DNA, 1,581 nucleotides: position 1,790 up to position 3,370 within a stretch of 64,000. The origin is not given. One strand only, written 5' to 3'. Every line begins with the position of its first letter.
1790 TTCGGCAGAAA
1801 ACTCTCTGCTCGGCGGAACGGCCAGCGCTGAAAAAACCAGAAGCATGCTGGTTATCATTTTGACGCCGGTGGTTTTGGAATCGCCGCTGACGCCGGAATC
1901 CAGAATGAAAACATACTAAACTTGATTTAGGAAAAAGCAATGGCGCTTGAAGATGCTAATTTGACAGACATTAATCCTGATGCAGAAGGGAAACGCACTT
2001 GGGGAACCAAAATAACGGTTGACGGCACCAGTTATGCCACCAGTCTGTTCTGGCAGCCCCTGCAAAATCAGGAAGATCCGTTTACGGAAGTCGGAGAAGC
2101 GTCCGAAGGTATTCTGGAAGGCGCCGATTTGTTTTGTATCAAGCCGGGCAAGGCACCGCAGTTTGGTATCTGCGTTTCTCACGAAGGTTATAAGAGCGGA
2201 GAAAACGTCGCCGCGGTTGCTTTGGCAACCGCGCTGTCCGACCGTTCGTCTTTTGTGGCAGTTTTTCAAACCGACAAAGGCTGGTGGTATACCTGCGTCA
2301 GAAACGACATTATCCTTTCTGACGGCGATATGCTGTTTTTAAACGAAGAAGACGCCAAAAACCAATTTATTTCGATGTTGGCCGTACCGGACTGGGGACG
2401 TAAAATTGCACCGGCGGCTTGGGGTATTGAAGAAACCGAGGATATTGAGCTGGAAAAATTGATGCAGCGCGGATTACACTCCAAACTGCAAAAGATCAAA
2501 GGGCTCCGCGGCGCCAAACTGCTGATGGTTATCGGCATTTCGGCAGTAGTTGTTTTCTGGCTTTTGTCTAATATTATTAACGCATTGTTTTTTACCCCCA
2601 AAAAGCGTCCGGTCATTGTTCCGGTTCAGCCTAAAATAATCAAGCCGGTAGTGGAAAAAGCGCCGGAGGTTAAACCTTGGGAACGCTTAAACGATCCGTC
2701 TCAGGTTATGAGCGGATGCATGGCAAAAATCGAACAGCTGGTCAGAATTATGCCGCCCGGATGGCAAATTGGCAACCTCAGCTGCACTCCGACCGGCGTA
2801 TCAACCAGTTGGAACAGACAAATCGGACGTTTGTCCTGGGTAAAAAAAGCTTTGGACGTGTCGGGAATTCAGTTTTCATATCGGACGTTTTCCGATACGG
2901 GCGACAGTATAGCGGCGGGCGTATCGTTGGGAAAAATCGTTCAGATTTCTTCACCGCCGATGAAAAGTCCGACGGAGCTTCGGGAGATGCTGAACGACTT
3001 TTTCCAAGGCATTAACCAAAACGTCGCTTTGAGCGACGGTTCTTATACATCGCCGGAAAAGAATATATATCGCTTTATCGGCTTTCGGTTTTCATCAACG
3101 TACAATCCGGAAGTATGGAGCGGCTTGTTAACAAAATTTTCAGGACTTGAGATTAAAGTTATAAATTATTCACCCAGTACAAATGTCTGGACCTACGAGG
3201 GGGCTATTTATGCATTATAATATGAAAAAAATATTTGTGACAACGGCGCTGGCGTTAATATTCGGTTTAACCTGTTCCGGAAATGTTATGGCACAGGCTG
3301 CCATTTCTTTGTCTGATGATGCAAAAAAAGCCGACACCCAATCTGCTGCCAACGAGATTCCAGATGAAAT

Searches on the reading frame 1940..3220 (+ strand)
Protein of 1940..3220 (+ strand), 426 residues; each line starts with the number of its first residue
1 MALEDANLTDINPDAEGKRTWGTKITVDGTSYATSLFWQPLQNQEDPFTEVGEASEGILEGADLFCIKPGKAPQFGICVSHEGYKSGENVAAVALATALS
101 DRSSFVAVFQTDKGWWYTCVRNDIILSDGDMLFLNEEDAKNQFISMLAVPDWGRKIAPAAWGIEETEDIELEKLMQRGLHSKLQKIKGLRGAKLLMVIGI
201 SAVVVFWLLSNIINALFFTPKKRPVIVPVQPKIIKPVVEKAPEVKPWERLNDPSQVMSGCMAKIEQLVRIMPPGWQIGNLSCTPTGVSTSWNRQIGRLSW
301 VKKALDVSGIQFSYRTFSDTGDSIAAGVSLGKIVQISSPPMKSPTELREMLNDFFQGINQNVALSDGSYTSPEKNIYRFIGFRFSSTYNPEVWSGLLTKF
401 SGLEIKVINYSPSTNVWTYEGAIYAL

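Call 49: find_encoding_contigs(protein=window:1940-3220:+, flank=10000, max_places=2)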
Protein window:1940-3220:+ (426 aa): 18 contigs read that carry it; 2 places shown.
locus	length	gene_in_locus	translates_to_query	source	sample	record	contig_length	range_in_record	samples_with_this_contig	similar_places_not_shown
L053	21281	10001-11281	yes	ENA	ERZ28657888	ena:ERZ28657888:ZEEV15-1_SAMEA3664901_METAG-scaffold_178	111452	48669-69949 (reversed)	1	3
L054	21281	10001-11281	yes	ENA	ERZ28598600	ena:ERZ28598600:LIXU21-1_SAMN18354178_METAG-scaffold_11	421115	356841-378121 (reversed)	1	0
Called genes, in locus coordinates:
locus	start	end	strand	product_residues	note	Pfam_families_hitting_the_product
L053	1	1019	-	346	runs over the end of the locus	-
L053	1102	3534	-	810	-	PF27097:VirB4_TrbE_N (faint), PF03135:CagE_TrbE_VirB, PF19044:P-loop_TraG (faint)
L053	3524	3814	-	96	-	-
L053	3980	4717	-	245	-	-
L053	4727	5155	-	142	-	PF04956:TrbC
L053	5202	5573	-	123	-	PF04956:TrbC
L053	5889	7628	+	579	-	-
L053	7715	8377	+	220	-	PF10671:TcpQ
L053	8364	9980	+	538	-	PF00263:Secretin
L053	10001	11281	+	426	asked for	PF06864:PAP_PilO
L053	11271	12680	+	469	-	-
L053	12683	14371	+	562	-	PF00437:T2SSE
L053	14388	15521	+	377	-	PF00482:T2SSF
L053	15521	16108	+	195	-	-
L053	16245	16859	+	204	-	PF05307:Bundlin (weak), PF08805:PilS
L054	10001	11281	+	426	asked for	PF06864:PAP_PilO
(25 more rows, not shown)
